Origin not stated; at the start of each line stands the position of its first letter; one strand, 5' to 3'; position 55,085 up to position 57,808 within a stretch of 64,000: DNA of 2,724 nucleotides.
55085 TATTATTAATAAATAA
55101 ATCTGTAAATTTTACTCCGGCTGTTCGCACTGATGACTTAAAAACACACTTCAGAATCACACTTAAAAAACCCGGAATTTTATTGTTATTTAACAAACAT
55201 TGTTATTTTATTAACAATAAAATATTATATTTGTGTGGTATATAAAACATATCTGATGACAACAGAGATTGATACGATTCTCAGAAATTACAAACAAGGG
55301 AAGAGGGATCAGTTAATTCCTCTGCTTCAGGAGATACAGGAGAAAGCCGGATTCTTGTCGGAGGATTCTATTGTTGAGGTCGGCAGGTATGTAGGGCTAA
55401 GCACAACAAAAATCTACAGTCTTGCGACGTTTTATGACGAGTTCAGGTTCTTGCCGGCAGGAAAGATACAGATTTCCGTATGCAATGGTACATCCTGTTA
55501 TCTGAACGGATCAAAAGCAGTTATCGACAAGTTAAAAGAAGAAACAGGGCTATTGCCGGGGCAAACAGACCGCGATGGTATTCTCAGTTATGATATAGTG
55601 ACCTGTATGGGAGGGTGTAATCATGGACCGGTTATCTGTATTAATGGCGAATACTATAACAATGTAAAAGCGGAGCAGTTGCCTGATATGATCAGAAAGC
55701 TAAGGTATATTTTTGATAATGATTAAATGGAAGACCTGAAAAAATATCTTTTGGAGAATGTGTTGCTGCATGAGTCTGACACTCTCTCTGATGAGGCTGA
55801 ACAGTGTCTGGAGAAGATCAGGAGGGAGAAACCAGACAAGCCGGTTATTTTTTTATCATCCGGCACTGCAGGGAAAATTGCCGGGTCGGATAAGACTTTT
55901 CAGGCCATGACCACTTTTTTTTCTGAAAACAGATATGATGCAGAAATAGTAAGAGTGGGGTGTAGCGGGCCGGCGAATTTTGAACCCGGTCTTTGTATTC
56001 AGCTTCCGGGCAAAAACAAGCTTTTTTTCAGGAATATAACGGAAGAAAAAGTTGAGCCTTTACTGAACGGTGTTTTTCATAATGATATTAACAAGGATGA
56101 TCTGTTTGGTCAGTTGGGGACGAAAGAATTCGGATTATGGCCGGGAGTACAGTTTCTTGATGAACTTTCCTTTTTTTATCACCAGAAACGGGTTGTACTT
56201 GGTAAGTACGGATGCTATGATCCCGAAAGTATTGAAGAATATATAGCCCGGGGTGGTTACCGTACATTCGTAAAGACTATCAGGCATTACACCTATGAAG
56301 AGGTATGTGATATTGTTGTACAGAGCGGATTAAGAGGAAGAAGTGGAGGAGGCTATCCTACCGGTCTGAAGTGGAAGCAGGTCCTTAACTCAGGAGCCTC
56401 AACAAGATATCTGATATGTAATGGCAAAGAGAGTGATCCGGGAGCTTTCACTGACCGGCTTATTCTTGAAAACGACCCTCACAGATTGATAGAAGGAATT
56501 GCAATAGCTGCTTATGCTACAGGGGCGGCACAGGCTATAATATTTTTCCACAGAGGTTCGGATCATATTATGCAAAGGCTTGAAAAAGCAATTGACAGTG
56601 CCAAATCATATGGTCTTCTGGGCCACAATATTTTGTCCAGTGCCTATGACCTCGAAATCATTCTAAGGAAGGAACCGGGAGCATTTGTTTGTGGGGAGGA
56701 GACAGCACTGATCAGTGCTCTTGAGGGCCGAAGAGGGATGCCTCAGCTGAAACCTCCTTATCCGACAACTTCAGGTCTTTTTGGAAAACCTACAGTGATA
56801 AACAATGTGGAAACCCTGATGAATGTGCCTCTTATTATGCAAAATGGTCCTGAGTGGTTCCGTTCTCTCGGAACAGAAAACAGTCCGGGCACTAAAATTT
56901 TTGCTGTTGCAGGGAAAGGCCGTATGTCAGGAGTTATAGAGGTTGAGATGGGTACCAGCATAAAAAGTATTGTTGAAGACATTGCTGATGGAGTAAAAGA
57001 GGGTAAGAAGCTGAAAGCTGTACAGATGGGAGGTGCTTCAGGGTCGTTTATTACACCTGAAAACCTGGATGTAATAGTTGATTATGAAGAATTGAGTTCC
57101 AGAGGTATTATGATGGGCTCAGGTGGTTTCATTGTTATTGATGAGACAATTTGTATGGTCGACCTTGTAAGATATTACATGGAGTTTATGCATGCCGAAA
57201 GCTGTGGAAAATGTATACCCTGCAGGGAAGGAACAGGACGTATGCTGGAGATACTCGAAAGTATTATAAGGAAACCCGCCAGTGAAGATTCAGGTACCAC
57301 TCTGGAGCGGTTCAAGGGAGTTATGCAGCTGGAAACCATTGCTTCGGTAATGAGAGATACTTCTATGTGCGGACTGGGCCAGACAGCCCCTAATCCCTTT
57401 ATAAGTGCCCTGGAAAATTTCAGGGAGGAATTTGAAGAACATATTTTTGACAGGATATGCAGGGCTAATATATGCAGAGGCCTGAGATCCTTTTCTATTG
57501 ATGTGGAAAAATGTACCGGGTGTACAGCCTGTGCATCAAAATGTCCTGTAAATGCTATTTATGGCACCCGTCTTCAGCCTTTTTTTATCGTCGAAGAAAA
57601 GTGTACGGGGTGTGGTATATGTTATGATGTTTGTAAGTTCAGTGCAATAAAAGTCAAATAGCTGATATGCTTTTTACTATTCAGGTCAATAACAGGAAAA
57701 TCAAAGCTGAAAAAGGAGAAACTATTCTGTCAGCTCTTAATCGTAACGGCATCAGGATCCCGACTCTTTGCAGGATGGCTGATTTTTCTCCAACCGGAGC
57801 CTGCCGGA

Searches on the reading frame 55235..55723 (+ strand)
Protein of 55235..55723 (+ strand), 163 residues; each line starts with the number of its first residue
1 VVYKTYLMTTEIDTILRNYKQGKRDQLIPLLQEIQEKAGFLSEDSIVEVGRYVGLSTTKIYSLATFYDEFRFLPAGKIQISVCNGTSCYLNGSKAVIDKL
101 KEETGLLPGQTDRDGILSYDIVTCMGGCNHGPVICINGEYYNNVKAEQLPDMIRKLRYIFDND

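Call 4: search_protein_families(library=pfam, proteins=[window:55235-55723:+])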
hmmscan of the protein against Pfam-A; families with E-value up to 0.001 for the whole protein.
window:55235-55723:+ (163 aa): 1 family
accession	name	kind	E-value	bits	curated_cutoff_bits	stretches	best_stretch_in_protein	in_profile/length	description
PF01257.25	2Fe-2S_thioredx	-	1.9e-42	144.9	24.8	1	12-156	1-144/145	Thioredoxin-like [2Fe-2S] ferredoxin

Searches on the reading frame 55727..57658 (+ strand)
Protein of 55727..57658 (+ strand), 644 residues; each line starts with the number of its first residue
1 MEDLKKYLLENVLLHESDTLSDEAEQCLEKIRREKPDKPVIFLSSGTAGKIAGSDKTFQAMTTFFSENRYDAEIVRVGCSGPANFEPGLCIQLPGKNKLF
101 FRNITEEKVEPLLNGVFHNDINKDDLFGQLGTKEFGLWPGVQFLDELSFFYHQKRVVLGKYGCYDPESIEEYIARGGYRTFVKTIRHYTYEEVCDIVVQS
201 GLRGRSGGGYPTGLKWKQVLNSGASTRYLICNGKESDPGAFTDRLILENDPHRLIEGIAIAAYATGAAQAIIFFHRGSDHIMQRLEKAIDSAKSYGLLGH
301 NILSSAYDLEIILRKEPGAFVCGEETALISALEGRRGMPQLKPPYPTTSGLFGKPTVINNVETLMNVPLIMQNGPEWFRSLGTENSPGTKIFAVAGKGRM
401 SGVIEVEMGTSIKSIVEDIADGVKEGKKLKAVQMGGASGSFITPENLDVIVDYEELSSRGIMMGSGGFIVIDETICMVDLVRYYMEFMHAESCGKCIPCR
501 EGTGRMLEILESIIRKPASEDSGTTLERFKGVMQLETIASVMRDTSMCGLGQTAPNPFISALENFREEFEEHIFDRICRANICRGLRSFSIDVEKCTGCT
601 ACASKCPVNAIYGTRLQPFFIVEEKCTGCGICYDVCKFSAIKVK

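Call 4: search_protein_families(library=pfam, proteins=[window:55727-57658:+])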
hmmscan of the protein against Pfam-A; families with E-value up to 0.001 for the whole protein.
window:55727-57658:+ (644 aa): 10 families
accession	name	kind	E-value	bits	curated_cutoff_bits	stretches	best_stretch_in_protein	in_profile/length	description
PF01512.22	Complex1_51K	-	4.3e-41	140.7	31.2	1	198-368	2-149/150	Nuo51 FMN-binding domain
PF10589.14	NADH_4Fe-4S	-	1.2e-27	96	23.5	1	479-572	1-85/85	NADH-ubiquinone oxidoreductase-F iron-sulfur binding region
PF00037.32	Fer4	-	3.4e-12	46.1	21.1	2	590-612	2-24/24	4Fe-4S binding domain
PF14697.11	Fer4_21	-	5.2e-09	36.5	35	1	591-641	3-57/59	4Fe-4S dicluster domain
PF12797.12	Fer4_2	-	6.9e-09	35.5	24.5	2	619-637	3-21/22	4Fe-4S binding domain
PF13187.11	Fer4_9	-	1.1e-07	32.2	27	1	595-639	1-50/52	4Fe-4S dicluster domain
PF12837.12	Fer4_6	-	1.7e-07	31.3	25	2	590-611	3-24/24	4Fe-4S binding domain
PF13237.11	Fer4_10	-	2.3e-07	31.1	25.5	1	590-636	3-52/53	4Fe-4S dicluster domain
PF12838.12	Fer4_7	-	1.9e-06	28.7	27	1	595-639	1-51/52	4Fe-4S dicluster domain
PF13183.11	Fer4_8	-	0.00064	20.6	27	0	593-609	51-67/68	4Fe-4S dicluster domain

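Call 39: search_solved_structures(query=window:55727-57658:+, show_alignments=2, max_evalue=1e-40)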
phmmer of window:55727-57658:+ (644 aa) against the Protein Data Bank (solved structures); distinct sequences matched with E-value up to 1e-40: 61 (the best 60 are shown).
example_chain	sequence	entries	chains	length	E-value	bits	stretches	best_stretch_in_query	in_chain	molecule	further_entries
9bov_B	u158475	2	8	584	1.2e-160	539.1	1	44-643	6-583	NADH dehydrogenase (Quinone)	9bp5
7t2r_B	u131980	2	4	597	1.6e-160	538.7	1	44-641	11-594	NiFe hydrogenase subunit B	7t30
9n5u_B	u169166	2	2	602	3e-160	537.8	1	43-643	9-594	NfnB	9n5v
8oh5_B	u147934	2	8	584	3.1e-153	514.6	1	45-642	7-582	NAD-reducing hydrogenase subunit HoxF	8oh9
7q4v_B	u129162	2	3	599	4.4e-153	514.1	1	133-641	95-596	Iron hydrogenase HydB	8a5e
7p5h_B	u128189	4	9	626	3.1e-148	498.1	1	74-642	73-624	Fe-hydrogenase, subunit beta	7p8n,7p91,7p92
8a6t_B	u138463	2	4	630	1.7e-146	492.4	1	66-641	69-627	Electron bifurcating hydrogenase subunit HydB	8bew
7q4w_B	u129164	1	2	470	5.8e-146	490.6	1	169-641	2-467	Iron hydrogenase HydB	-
9mqx_B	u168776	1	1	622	2.2e-140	472.2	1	39-641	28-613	NADH:ubiquinone oxidoreductase, NADH-binding (51 kD) subunit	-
6vw7_B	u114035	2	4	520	1.5e-102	347.2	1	134-569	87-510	NAD-dependent formate dehydrogenase beta subunit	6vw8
8x9v_F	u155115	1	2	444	4.9e-95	322.4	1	165-575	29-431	NADH-quinone oxidoreductase subunit F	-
7q5y_C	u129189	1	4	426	1.1e-94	321.2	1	167-572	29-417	NADH-quinone oxidoreductase subunit F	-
6hl2_B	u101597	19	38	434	1.2e-94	321.1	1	167-572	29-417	NADH-quinone oxidoreductase subunit F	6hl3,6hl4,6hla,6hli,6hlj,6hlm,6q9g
6q9c_B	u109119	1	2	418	1.3e-94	321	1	167-572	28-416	NADH-quinone oxidoreductase subunit F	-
9fii_B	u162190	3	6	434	4.1e-94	319.3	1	167-572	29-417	NADH-quinone oxidoreductase subunit F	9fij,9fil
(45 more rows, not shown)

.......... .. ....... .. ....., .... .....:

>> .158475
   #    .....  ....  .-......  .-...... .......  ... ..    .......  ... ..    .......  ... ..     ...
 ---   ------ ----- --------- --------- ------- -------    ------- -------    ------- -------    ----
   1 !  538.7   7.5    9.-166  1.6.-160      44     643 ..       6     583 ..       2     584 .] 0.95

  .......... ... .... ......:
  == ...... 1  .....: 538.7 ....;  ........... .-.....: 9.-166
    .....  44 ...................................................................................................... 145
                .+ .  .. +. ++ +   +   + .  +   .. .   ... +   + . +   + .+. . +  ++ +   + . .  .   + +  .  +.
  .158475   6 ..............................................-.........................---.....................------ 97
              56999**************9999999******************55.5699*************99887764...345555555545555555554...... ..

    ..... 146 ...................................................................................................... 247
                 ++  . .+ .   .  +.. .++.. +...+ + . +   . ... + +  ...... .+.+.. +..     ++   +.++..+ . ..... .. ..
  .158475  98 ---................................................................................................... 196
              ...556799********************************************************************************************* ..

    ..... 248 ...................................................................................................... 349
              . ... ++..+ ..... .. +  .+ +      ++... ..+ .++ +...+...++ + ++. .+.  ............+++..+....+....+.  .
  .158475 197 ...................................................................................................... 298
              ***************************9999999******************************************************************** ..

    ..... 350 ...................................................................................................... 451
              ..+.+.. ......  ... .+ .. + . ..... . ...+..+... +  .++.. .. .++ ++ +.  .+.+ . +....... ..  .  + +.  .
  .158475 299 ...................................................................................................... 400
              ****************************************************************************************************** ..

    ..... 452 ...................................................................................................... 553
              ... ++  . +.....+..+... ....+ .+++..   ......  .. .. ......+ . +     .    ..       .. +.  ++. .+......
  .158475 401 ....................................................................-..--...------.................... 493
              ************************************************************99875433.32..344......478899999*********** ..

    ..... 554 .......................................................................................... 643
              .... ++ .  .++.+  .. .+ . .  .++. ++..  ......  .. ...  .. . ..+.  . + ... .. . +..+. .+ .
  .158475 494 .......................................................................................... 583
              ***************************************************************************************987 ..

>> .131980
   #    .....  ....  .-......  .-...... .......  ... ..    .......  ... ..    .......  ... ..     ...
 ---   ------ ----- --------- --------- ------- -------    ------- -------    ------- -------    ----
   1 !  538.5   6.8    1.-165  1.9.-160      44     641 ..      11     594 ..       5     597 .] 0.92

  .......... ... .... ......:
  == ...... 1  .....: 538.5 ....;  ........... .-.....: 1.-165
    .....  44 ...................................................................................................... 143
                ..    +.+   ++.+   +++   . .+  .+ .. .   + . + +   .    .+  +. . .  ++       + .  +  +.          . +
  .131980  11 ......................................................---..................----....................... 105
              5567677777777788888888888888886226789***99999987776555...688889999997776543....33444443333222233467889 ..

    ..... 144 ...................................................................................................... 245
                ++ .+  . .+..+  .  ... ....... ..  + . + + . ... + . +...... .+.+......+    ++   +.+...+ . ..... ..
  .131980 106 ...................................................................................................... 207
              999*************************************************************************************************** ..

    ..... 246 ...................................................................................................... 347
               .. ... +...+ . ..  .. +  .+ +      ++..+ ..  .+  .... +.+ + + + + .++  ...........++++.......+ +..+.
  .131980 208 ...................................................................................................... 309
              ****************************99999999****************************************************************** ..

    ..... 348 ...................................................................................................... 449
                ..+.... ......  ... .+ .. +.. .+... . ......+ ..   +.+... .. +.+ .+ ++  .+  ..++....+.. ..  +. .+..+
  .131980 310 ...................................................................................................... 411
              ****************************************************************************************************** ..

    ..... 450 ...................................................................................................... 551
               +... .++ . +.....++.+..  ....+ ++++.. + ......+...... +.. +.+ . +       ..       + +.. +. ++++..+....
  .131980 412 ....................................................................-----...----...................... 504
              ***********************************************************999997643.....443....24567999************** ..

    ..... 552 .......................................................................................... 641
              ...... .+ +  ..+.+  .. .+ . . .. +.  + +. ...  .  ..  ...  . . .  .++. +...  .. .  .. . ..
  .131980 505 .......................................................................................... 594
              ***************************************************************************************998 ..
